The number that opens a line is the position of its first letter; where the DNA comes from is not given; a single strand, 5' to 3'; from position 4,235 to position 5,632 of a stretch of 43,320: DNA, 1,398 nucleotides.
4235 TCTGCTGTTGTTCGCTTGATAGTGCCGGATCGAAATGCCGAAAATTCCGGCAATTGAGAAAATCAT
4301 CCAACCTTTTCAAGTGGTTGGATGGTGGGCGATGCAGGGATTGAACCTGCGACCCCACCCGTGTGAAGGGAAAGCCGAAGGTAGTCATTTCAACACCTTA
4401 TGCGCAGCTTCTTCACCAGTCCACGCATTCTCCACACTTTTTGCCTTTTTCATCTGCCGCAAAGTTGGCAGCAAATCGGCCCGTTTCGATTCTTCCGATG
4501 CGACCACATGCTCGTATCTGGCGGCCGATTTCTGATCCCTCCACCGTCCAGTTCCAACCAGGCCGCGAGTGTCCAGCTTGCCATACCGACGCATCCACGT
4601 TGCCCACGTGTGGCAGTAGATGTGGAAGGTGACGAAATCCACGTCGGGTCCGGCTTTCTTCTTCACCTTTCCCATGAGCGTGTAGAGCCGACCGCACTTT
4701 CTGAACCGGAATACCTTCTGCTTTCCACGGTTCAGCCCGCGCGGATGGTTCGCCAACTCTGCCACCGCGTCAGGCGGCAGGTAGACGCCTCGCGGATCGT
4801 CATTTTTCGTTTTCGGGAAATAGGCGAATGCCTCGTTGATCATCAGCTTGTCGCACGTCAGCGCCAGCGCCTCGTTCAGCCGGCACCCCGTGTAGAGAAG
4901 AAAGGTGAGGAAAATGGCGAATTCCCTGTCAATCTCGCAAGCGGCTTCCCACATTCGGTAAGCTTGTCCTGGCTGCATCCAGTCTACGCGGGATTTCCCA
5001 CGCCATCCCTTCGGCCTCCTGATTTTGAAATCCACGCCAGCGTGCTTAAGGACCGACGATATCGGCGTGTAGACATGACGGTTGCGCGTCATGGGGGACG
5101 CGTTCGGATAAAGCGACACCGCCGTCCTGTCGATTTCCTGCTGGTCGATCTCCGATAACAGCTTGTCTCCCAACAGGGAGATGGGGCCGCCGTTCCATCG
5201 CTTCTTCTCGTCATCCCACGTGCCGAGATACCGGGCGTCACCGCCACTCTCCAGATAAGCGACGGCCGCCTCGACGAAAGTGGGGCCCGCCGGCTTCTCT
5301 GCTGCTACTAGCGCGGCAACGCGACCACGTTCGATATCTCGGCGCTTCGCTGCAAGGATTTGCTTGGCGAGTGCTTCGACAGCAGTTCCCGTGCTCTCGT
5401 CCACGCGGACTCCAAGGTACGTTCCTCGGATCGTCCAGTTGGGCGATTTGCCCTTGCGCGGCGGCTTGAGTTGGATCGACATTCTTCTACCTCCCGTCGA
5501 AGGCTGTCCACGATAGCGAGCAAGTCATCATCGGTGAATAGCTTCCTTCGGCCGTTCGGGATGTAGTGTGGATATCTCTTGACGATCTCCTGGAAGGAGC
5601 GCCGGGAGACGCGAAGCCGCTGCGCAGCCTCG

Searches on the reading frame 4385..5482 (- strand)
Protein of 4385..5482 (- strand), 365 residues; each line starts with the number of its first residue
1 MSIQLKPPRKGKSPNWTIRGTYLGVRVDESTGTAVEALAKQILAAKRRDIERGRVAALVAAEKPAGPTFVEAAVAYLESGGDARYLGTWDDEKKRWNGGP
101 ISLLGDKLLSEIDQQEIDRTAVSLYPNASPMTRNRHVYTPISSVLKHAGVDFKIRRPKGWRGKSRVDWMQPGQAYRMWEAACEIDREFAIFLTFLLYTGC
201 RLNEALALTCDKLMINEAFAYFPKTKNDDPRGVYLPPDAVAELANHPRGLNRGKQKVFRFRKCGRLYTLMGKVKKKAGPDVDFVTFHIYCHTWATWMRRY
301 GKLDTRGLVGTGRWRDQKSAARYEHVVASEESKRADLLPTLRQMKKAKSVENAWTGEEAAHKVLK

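Call 75: search_protein_families(library=pfam, proteins=[window:4385-5482:-], max_evalue=0.001)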
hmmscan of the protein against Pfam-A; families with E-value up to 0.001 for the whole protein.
window:4385-5482:- (365 aa): 1 family
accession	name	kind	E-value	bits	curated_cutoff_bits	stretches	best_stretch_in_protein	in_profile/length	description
PF00589.27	Phage_integrase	-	1.1e-07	32.2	27.1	1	168-327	2-169/172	Phage integrase family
